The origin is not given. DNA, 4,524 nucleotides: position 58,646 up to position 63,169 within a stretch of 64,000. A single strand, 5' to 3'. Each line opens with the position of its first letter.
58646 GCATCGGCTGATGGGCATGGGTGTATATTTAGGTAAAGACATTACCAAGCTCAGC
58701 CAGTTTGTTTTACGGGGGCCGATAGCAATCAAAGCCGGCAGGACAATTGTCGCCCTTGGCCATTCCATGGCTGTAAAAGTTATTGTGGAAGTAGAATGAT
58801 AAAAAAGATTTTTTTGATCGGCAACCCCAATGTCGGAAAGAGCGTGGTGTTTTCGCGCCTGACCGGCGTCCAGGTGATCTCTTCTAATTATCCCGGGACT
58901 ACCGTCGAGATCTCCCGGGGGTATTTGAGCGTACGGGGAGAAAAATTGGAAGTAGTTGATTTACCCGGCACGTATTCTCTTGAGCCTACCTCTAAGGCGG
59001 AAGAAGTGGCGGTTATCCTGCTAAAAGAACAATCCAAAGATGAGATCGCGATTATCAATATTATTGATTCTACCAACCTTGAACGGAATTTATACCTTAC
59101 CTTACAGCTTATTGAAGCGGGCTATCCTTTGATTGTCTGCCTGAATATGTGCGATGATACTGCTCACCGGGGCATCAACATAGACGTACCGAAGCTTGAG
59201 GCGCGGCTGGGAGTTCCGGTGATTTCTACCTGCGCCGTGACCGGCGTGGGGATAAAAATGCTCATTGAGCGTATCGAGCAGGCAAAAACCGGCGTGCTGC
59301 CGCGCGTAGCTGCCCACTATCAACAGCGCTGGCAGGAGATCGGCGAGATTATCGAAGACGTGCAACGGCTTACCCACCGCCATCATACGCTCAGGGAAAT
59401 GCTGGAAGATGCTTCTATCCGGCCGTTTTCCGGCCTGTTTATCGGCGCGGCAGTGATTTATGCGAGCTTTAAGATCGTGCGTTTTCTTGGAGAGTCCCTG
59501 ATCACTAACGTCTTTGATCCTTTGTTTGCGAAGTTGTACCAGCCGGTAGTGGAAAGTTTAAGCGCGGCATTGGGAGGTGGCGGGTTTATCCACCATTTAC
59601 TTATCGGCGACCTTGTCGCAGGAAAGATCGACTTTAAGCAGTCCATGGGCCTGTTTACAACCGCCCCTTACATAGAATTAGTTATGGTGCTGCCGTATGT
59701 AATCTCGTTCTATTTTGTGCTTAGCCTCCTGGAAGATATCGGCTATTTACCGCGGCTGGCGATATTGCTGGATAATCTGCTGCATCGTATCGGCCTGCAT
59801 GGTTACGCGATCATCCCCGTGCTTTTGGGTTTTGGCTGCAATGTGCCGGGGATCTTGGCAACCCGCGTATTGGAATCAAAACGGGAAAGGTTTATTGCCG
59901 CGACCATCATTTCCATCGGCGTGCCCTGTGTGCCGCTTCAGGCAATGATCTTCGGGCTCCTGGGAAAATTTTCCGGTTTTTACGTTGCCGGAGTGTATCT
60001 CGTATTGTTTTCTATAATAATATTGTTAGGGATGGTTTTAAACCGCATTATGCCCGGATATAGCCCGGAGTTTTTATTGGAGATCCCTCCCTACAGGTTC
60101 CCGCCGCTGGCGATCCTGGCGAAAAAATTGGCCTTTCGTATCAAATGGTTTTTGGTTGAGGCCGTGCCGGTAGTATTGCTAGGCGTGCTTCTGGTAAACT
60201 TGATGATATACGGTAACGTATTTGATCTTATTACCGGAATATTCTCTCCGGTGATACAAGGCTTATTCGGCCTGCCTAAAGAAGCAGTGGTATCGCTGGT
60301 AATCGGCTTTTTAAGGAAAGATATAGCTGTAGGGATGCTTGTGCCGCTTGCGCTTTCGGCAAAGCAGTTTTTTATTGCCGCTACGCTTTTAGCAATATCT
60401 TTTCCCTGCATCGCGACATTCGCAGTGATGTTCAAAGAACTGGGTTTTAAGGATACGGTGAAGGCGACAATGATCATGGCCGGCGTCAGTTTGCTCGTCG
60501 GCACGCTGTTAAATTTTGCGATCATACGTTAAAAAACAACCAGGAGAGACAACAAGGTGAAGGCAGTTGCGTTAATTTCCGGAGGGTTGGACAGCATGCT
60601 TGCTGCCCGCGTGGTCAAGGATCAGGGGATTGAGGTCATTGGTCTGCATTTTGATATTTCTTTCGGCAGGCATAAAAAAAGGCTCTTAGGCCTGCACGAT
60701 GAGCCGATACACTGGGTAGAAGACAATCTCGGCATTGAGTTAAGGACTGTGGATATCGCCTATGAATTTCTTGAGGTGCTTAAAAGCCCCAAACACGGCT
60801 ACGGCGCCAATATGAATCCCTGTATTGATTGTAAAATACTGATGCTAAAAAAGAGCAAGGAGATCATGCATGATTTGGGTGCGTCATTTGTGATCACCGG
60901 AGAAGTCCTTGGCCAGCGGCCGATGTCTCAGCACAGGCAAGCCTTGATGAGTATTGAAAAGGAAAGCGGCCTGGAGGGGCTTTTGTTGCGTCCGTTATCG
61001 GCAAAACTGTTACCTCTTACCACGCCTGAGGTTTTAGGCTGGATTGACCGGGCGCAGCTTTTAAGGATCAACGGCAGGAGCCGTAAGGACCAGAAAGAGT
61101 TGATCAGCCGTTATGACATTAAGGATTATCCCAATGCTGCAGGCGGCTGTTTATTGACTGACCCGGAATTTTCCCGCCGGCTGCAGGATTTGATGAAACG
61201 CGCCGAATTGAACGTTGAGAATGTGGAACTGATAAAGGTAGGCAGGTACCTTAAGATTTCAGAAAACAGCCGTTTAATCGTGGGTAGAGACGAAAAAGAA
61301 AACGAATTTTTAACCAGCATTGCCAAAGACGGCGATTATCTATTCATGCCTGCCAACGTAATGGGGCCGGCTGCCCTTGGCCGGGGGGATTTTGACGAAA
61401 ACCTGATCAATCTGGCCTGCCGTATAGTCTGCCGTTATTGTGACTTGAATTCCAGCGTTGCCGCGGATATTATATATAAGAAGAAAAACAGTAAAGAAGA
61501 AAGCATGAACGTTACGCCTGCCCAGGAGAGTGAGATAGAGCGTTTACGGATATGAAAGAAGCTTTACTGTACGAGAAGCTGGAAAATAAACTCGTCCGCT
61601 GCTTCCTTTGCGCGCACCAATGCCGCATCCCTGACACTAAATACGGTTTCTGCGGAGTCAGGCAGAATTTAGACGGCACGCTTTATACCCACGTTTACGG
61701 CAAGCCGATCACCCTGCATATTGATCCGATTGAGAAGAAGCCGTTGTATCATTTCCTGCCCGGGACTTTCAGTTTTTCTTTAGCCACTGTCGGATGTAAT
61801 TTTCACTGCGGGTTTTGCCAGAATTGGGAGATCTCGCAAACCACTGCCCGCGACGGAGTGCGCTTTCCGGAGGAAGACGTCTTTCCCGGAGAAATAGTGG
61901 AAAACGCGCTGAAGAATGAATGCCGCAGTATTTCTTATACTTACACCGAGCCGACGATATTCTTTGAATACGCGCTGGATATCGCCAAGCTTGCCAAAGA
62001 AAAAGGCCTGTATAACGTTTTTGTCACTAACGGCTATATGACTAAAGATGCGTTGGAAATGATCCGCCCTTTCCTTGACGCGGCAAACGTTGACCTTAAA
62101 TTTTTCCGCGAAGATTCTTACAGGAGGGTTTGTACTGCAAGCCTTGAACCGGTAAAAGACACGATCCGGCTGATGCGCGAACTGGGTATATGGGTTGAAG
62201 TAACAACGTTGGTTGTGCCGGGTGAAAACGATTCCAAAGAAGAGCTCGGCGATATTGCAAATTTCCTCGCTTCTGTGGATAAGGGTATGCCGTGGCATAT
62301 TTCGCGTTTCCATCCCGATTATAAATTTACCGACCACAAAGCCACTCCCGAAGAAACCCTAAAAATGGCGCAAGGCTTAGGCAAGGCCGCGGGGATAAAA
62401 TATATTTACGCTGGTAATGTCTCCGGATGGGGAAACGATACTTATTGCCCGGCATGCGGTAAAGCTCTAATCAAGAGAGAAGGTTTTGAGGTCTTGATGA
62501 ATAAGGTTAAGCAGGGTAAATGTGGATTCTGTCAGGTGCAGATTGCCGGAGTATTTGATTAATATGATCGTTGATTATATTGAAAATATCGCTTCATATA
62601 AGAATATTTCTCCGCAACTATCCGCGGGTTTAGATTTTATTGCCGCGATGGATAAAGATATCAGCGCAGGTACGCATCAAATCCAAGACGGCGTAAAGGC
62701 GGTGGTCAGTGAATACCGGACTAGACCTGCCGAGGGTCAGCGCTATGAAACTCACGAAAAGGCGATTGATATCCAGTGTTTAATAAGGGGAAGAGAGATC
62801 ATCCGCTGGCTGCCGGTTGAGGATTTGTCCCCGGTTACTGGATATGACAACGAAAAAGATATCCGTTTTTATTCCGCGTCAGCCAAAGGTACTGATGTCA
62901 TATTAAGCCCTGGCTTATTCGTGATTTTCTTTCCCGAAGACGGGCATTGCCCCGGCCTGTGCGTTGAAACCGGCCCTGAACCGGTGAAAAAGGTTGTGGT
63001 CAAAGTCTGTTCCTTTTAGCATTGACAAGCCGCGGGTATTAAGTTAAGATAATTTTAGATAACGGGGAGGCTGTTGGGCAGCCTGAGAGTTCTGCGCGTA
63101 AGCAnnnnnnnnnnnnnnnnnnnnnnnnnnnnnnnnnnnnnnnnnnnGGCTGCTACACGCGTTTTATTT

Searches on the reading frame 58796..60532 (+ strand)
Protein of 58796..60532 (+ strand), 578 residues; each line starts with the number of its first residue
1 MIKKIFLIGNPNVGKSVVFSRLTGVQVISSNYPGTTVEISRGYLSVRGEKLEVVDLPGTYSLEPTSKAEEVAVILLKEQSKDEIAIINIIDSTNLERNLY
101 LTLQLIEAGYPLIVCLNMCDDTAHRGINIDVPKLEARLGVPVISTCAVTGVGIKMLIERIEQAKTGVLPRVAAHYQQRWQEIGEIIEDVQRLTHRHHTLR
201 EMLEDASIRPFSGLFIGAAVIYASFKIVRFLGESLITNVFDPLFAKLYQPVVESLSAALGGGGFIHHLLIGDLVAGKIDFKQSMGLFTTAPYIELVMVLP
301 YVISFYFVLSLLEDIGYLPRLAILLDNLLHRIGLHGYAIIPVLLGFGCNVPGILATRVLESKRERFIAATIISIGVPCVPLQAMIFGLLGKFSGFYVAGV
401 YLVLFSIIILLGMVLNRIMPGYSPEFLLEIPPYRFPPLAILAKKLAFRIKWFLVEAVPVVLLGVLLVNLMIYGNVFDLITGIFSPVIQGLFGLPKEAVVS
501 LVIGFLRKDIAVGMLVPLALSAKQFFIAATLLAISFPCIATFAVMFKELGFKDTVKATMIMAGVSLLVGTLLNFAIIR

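Call 59: search_protein_families(library=pfam, proteins=[window:58796-60532:+], max_evalue=0.0001)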
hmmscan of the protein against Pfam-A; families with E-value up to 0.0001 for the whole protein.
window:58796-60532:+ (578 aa): 4 families
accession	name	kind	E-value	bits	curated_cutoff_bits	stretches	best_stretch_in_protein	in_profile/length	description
PF02421.24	FeoB_N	-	1.8e-53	180.7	27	1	4-159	2-155/156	Ferrous iron transport protein B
PF07670.19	Gate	-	1.3e-28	99.9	29.6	2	296-392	2-104/104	Nucleoside recognition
PF01926.29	MMR_HSR1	-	2.1e-17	63.7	21.9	1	4-117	1-112/113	50S ribosome-binding GTPase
PF07664.17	FeoB_C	-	2.7e-09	37.1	26.6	1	398-445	2-51/54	Ferrous iron transport protein B C terminus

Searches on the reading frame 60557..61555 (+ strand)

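Call 59: search_protein_families(library=pfam, proteins=[window:60557-61555:+], max_evalue=0.0001)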
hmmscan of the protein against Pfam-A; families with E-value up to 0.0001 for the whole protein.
window:60557-61555:+ (332 aa): 3 families
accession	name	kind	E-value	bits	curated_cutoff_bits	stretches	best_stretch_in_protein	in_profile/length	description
PF18297.6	NFACT-R_2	-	2.1e-21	76.5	26.9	1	229-329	1-102/104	NFACT protein RNA binding domain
PF02568.20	ThiI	-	3.4e-10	40.3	20.5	1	2-147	5-144/197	Thiamine biosynthesis protein (ThiI)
PF03054.22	tRNA_Me_trans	-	3.2e-08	33.9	20.6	1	2-116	2-126/202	tRNA methyl transferase HUP domain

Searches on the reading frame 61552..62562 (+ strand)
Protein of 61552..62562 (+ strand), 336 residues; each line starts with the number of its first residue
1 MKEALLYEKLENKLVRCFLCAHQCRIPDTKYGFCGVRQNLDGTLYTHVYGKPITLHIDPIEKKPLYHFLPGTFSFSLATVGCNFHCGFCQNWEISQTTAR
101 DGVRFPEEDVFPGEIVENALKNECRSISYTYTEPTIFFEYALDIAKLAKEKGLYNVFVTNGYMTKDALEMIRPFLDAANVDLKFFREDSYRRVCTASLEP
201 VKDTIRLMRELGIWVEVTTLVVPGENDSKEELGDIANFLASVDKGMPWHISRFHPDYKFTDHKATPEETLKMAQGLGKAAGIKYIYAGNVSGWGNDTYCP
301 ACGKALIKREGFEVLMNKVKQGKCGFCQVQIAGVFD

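Call 59: search_protein_families(library=pfam, proteins=[window:61552-62562:+], max_evalue=0.0001)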
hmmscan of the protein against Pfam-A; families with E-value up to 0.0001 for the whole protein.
window:61552-62562:+ (336 aa): 1 family
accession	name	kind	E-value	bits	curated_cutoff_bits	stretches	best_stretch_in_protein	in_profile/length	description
PF04055.27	Radical_SAM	-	4.3e-24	86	29.5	1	79-232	4-162/166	Radical SAM superfamily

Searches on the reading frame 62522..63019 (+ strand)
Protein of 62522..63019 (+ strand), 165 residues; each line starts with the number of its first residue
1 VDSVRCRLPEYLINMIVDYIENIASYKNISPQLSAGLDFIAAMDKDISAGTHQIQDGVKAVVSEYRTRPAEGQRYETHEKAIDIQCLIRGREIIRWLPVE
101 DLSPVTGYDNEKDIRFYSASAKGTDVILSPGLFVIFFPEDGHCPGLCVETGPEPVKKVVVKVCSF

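Call 59: search_protein_families(library=pfam, proteins=[window:62522-63019:+], max_evalue=0.0001)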
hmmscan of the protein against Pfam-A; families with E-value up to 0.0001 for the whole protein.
window:62522-63019:+ (165 aa): 1 family
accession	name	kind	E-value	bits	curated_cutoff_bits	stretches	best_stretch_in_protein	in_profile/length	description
PF04074.18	DUF386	-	5.6e-39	133.9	26.5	1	15-162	1-144/145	YhcH/YjgK/YiaL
